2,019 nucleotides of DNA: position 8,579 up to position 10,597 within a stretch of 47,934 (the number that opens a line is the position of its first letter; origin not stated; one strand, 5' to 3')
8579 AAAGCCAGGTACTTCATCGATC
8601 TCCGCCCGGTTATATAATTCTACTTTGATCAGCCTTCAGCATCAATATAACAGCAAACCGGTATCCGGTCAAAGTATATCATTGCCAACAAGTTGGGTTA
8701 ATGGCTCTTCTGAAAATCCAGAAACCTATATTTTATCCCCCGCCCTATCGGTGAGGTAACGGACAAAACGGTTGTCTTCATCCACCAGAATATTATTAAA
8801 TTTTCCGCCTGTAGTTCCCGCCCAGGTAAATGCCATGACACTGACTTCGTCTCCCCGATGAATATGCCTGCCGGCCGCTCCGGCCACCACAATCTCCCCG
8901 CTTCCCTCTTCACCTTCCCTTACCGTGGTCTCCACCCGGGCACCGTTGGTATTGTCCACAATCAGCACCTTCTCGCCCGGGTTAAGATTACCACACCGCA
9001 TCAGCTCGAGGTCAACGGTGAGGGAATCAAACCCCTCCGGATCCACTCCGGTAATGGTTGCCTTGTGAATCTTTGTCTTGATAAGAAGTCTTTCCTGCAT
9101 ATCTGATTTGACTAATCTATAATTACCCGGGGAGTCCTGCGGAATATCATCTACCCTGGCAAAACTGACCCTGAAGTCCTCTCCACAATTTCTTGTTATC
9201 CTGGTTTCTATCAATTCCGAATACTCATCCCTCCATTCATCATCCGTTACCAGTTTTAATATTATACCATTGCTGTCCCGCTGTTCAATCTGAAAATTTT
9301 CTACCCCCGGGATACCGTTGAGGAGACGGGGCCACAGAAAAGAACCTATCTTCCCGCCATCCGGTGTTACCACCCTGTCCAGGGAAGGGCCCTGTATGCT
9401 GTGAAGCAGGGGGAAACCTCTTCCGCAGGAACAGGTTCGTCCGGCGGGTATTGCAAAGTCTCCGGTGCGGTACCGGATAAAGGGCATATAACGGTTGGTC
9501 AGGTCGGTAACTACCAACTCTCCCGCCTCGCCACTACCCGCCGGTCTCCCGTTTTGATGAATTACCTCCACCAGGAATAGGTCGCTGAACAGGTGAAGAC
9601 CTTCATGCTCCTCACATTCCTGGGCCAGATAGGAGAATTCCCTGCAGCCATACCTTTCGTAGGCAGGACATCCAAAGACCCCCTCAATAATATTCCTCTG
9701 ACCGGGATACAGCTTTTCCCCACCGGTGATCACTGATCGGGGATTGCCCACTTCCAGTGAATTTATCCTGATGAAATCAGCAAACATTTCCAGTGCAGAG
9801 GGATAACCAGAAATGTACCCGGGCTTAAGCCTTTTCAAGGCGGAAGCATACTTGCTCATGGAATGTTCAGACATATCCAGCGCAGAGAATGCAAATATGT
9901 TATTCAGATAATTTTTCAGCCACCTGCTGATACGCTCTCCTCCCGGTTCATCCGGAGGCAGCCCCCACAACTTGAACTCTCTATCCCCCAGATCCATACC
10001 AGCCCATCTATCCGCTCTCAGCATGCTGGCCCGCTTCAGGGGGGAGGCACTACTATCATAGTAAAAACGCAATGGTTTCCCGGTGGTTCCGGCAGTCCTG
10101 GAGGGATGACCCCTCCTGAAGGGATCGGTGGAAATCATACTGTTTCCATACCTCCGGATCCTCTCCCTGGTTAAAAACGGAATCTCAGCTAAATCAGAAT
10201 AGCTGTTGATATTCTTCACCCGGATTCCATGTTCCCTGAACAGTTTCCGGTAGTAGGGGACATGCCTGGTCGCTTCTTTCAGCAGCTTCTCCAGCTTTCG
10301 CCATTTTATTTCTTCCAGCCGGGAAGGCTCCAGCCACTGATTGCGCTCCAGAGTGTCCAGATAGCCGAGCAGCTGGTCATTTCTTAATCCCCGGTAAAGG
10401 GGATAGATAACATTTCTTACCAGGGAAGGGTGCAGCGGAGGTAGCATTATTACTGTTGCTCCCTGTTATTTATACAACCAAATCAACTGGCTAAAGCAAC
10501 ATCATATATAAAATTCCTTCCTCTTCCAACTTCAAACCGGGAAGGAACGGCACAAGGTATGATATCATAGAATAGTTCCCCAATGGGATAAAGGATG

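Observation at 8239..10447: Adenylate-forming ligase fused to a PanD-like domain, next to a stand-alone PanD paralog, with neither copy carrying the full canonical ADC residue set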

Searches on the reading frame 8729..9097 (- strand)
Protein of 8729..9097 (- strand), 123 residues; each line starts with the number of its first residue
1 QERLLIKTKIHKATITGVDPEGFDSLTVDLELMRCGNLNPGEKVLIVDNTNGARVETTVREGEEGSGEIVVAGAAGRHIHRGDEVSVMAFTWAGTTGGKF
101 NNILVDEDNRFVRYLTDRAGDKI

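Call 25: find_homologous_proteins(query=window:8729-9094:-)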
Query seq(122 aa) (122 aa): 115 proteins with E <= 0.001 among 141 candidates.
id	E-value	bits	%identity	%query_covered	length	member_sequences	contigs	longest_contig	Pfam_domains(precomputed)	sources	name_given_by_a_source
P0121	1.6e-42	162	61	98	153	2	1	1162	PF02261.23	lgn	-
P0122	1.3e-41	160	61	100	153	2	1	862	PF02261.23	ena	-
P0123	1.0e-40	157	62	100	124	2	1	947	PF02261.23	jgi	-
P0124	1.1e-36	144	58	100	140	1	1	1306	PF02261.23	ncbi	-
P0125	2.7e-36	142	59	100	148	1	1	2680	PF02261.23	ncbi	-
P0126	6.3e-36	141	58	98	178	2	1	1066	PF27533.1,PF02261.23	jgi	jgi:aspartate 1-decarboxylase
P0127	2.4e-35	139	56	98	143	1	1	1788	PF02261.23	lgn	-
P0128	3.6e-26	110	51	99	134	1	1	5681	PF02261.23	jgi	jgi:aspartate 1-decarboxylase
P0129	1.5e-24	104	50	93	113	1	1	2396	PF02261.23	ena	-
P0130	1.5e-24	104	48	96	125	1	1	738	PF02261.23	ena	-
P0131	4.2e-24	103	52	89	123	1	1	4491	PF02261.23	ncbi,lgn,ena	-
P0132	1.3e-23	101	53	82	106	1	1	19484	PF02261.23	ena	-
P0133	1.5e-23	101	47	96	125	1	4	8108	PF02261.23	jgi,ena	jgi:aspartate 1-decarboxylase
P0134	1.7e-23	101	46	96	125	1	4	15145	PF02261.23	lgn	-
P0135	2.0e-23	101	50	89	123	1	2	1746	PF02261.23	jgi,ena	-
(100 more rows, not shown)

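Call 28: find_encoding_contigs(protein=P0128, flank=6000, max_places=3)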
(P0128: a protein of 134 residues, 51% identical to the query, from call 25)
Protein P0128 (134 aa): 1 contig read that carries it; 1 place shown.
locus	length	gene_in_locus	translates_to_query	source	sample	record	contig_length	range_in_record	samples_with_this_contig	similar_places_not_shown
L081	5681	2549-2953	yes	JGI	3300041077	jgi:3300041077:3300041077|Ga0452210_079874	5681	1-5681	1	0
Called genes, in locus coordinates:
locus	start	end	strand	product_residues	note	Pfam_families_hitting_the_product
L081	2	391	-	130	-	?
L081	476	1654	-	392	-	PF13091:PLDc_2, PF00614:PLDc (faint), PF13091:PLDc_2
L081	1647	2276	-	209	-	PF00697:PRAI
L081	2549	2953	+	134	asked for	PF02261:Asp_decarbox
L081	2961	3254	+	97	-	PF02261:Asp_decarbox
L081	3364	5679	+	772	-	?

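Call 57: search_protein_representatives(protein=window:8729-9097:-)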
Query: 123 residues. Proteins with E-value up to 0.001 (for the whole library): 1564; up to 1e-10: 238; up to 1e-30: 0. The best 150 are listed.
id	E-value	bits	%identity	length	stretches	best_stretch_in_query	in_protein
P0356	4.2e-30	120.8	52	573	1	2-123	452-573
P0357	2.0e-28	115.3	50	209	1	2-120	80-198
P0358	3.6e-28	114.5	50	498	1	2-122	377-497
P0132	4.2e-24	101.4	55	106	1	24-122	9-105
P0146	2.2e-23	99.0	46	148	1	2-117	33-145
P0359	7.6e-22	94.1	48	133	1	4-115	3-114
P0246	9.2e-22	93.8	50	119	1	2-115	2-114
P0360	2.2e-21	92.6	46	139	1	3-121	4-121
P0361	1.1e-18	83.9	42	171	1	3-118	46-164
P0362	1.4e-18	83.5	49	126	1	3-98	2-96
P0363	2.0e-18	83.1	43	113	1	3-113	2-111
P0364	2.8e-18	82.6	41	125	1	3-118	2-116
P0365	1.0e-17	80.8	49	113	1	2-87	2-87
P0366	1.1e-17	80.7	50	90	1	35-120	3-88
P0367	1.2e-17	80.6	47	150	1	3-110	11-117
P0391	3.9e-15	72.5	44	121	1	2-97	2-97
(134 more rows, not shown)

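Call 60: find_encoding_contigs(protein=P0391, flank=5000, max_places=2)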
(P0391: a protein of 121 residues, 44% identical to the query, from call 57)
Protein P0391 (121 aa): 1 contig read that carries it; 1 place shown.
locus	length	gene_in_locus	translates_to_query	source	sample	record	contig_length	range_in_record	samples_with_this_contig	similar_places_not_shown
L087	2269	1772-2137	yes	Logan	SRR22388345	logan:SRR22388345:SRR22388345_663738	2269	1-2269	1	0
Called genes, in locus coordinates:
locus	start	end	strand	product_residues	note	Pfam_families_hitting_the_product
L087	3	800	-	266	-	?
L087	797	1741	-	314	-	PF07991:KARI_N, PF01450:KARI_C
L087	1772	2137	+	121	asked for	PF02261:Asp_decarbox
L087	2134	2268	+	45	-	?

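Call 74: search_solved_structures(query=window:8729-9097:-, show_alignments=2)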
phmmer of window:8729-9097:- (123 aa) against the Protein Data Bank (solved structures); distinct sequences matched with E-value up to 0.001: 15.
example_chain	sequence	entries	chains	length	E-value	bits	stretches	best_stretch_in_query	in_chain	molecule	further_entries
2c45_A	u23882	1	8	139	5.8e-17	65.4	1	3-92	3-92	Aspartate 1-decarboxylase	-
3oug_A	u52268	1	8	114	3.9e-14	56.3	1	5-106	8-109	Aspartate 1-decarboxylase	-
6oyy_B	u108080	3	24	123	1.9e-10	44.4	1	26-92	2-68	Aspartate 1-decarboxylase alpha chain | Aspartate 1 decarboxylase alpha chain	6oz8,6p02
6p1y_B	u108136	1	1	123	1.9e-10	44.3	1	26-92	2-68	Aspartate 1-decarboxylase alpha chain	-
1vc3_B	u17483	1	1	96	1.8e-09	41.2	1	26-112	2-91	L-Aspartate-alpha-Decarboxylase heavy chain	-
2eeo_B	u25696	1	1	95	2.5e-09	40.8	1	26-112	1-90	Aspartate 1-decarboxylase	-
1uhd_A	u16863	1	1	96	2.8e-08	37.4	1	26-111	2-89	Aspartate 1-decarboxylase alpha chain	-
1uhe_A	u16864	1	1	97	4.3e-08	36.8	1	26-112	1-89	Aspartate 1-decarboxylase alpha chain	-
3plx_B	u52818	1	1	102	1.4e-05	28.7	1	26-111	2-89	Aspartate 1-decarboxylase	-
1ppy_A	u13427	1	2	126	0.00013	25.5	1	3-91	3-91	Aspartate 1-decarboxylase precursor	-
1pqf_A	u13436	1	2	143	0.00013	25.5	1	3-91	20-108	Aspartate 1-decarboxylase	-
1pqe_A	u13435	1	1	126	0.00032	24.2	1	3-91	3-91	Aspartate 1-decarboxylase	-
1pqh_A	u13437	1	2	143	0.00046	23.8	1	3-91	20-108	Aspartate 1-decarboxylase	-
4cs0_A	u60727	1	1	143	0.00046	23.8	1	3-91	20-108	ASPARTATE 1-DECARBOXYLASE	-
4azd_A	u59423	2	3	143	0.00091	22.8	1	3-91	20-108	ASPARTATE 1-DECARBOXYLASE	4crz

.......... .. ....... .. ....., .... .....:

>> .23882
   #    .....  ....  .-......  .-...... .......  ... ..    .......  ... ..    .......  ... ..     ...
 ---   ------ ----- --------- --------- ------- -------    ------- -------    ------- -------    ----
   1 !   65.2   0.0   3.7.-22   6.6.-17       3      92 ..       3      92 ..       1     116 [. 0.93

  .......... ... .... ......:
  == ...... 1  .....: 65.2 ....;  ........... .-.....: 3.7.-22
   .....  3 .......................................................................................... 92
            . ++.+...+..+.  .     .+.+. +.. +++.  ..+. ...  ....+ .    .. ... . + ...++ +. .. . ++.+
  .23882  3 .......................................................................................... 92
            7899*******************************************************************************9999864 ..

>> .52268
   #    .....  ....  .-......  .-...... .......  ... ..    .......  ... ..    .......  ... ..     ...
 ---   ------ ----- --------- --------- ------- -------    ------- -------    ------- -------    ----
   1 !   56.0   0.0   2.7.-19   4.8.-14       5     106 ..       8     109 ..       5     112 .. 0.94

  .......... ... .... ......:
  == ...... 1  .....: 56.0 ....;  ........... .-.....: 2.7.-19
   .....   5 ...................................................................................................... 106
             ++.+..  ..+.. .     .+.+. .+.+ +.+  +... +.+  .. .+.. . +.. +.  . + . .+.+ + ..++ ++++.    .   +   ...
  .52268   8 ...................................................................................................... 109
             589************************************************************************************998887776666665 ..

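Call 78: search_protein_families(library=pfam, proteins=[L081:3364-5679:+, L081:2549-2953:+, L081:2904-3254:+], max_evalue=0.001)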
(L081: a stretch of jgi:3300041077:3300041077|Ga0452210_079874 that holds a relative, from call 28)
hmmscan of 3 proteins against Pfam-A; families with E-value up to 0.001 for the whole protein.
L081:3364-5679:+ (772 aa): 26 families (the best 25 are shown)
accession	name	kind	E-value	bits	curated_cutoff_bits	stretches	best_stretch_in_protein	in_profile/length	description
PF04932.20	Wzy_C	-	6.3e-25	88.1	31.7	1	187-329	4-148/149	O-Antigen ligase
PF07719.23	TPR_2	-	1.9e-22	77.9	27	2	690-721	1-32/34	Tetratricopeptide repeat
PF13431.12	TPR_17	-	3.5e-21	74.1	24.4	0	680-711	3-34/34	Tetratricopeptide repeat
PF13428.12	TPR_14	-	3.3e-20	71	23.5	1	657-698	2-43/44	Tetratricopeptide repeat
PF13181.12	TPR_8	-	5.1e-19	67.2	25.7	1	690-722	1-33/34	Tetratricopeptide repeat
PF14559.12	TPR_19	-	2.2e-18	66.8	25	2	636-693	5-62/68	Tetratricopeptide repeat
PF00515.34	TPR_1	-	5.7e-18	64.3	27.8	1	690-721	1-32/34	Tetratricopeptide repeat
PF13414.12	TPR_11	-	1.3e-17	63.6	26.8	2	697-738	1-42/42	TPR repeat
PF13424.12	TPR_12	-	2.3e-17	63.4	30.1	1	659-721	6-76/77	Tetratricopeptide repeat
PF13432.12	TPR_16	-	5.6e-16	59.1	32.7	2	696-754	3-61/65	Tetratricopeptide repeat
PF13174.12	TPR_6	-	1e-14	54.5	26.3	0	727-753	3-29/33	Tetratricopeptide repeat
PF13176.12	TPR_7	-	9.1e-14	50.7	27.9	0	730-751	5-26/36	Tetratricopeptide repeat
PF23914.1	TPR_CcmH_CycH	-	1.6e-11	44.7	42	1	679-767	39-130/158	Cytochrome c-type biogenesis protein H TPR domain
PF12895.13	ANAPC3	-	1.1e-09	38.9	27.2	1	638-716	5-82/82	Anaphase-promoting complex, cyclosome, subunit 3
PF12569.14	NatA_aux_su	-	7.8e-09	35.4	33.3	1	702-764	16-78/515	N-terminal acetyltransferase A, auxiliary subunit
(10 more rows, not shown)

L081:2549-2953:+ (134 aa): 1 family
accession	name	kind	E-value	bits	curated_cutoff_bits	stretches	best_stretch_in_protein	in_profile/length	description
PF02261.22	Asp_decarbox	-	1e-33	116.1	25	1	1-110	1-114/115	Aspartate decarboxylase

L081:2904-3254:+ (116 aa): 1 family
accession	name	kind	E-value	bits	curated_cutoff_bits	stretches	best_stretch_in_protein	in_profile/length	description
PF02261.22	Asp_decarbox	-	1.2e-37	128.7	25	1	1-110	1-114/115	Aspartate decarboxylase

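Call 79: find_related_loci(query=P0128, collection=metagenome_contigs, flank=4000)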
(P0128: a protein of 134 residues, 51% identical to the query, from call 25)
Query P0128 (134 aa) in metagenome_contigs; peptide patterns used: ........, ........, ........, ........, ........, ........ (x = any residue, [..] = any of these).
206 stretches matched a pattern; 44 encode a relative of the query (tblastn E <= 1e-3); 44 distinct loci.
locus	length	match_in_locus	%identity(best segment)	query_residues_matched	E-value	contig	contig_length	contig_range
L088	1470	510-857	66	2-117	1e-51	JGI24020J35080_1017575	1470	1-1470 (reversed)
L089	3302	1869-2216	66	2-117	6e-49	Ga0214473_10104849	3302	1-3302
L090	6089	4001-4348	60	2-117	7e-46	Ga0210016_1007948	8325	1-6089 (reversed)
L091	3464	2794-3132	64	2-114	9e-45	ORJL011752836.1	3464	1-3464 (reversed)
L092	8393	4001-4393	52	3-129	4e-40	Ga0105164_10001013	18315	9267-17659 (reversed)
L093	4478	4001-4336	58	3-114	1e-39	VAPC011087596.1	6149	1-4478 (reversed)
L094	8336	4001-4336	55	3-114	3e-39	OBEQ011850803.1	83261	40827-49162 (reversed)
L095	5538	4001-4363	50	1-121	2e-35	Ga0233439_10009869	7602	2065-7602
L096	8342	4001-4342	52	1-114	7e-35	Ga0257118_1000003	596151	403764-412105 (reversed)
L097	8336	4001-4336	52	1-108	3e-34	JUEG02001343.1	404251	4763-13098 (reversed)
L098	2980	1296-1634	50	1-109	2e-33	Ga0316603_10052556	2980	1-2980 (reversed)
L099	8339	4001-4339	51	1-109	3e-32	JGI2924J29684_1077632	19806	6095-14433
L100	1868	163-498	49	1-108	5e-32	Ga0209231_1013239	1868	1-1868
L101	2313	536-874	50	1-109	6e-32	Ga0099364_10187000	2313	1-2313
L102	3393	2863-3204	47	1-114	7e-32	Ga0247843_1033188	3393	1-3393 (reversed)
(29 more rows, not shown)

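Call 83: search_protein_families(library=pfam, proteins=[L090:316-1428:+, L090:1425-2663:+, L090:2660-4357:+, L090:4357-4716:+, L090:5046-5501:-, L091:233-1453:+], max_evalue=0.0001)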
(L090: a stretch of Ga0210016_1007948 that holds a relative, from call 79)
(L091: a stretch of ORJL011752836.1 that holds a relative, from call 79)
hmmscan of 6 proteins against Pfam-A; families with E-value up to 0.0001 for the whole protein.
L090:316-1428:+ (370 aa): 6 families
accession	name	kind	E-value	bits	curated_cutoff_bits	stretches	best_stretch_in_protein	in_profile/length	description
PF00534.26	Glycos_transf_1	-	6.5e-41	140.2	26.4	1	180-347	2-172/172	Glycosyl transferases group 1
PF13692.12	Glyco_trans_1_4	-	3.1e-34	118.7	27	1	195-333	3-142/142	Glycosyl transferases group 1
PF13439.12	Glyco_transf_4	-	1.5e-25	90.6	28.5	1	15-171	1-169/170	Glycosyltransferase Family 4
PF13579.12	Glyco_trans_4_4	-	2.5e-15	57.6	29.7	1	16-166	1-157/158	Glycosyl transferase 4-like domain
PF13477.12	Glyco_trans_4_2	-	4.4e-10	40.3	23.4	1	24-128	15-120/139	Glycosyl transferase 4-like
PF13524.12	Glyco_trans_1_2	-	1.1e-05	25.9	25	1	224-362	14-143/144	Glycosyl transferase-like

L090:1425-2663:+ (412 aa): 1 family
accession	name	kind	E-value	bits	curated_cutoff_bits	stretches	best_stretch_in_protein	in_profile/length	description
PF01522.26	Polysacc_deac_1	-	1.2e-22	80.6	23.1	1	72-166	5-71/124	Polysaccharide deacetylase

L090:2660-4357:+ (565 aa): 1 family
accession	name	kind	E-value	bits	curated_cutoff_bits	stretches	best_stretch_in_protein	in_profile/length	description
PF02261.22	Asp_decarbox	-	1.5e-35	122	25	1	449-556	3-114/115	Aspartate decarboxylase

L090:4357-4716:+ (119 aa): 1 family
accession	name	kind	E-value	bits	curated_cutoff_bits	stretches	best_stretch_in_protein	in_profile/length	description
PF02261.22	Asp_decarbox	-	6e-39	132.9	25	1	1-110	1-114/115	Aspartate decarboxylase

L090:5046-5501:- (151 aa): 0 families

L091:233-1453:+ (406 aa): 1 family
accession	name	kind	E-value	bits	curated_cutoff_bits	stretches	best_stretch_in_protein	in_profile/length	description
PF01522.26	Polysacc_deac_1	-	7.7e-21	74.8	23.1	1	64-202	3-93/124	Polysaccharide deacetylase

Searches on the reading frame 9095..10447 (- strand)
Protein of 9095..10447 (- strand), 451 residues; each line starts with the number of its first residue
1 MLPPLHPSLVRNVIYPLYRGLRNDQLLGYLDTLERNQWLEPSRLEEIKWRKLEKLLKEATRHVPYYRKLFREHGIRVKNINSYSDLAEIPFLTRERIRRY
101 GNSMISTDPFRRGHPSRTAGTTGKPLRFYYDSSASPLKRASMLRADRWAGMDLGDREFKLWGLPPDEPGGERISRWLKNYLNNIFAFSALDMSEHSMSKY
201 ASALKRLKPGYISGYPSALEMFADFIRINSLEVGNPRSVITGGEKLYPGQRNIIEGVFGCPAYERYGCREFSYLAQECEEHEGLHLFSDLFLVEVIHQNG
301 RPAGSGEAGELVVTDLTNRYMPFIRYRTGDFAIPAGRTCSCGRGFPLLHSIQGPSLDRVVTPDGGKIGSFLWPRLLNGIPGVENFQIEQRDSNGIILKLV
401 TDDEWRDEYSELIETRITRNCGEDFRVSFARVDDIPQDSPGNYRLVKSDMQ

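Call 32: search_solved_structures(query=window:9095-10447:-, max_evalue=0.01, show_alignments=1)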
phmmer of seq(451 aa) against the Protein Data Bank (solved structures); distinct sequences matched with E-value up to 0.01: 8.
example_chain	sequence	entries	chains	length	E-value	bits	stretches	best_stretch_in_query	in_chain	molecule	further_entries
4r1l_A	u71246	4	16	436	7.2e-29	104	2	237-412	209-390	Phenylacetate-coenzyme A ligase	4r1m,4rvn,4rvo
9s3l_A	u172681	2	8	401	3.9e-22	81.8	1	197-412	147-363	Phenylacetate-CoA ligase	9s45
2y27_A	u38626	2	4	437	1.6e-20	76.5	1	39-333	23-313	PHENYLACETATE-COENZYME A LIGASE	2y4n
2y4o_A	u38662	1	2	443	2.9e-18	69.1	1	35-339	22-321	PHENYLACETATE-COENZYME A LIGASE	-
6wuq_A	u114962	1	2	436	8.5e-12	47.7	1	34-348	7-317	AjiA1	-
6siw_B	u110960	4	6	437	1.4e-11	47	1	34-347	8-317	PaaK-like ligase (AMP-dependent synthetase and ligase) | AMP-dependent synthetase and ligase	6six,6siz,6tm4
6siw_A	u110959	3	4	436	1.4e-11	47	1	34-347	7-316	PaaK-like ligase (AMP-dependent synthetase and ligase) | AMP-dependent synthetase and ligase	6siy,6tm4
6hdw_A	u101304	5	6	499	1.4e-09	40.4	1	49-361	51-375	2-hydroxyisobutyryl-CoA synthetase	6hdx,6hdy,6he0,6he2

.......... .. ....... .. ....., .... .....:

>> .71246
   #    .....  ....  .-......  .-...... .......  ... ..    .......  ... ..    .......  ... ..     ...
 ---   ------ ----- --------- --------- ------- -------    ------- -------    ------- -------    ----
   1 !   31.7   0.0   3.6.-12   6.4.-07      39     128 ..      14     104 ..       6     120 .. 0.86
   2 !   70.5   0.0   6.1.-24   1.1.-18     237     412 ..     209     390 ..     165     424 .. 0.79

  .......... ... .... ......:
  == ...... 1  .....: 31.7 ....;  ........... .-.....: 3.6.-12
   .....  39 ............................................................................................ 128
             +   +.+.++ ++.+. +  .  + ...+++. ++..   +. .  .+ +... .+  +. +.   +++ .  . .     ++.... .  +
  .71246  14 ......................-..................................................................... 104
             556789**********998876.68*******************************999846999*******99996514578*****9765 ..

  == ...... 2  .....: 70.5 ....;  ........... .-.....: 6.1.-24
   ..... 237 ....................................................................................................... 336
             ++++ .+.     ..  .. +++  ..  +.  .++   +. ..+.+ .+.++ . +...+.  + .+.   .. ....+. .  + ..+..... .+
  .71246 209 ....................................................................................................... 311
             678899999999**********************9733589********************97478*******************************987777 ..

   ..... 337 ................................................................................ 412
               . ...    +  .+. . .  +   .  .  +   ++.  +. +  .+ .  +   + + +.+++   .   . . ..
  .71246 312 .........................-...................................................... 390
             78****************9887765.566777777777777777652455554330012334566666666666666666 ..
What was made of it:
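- On ANL adenylate-forming enzymes, PaaK/CapK branch: phmmer against PDB 4r1l E 7e-29 (call 32).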
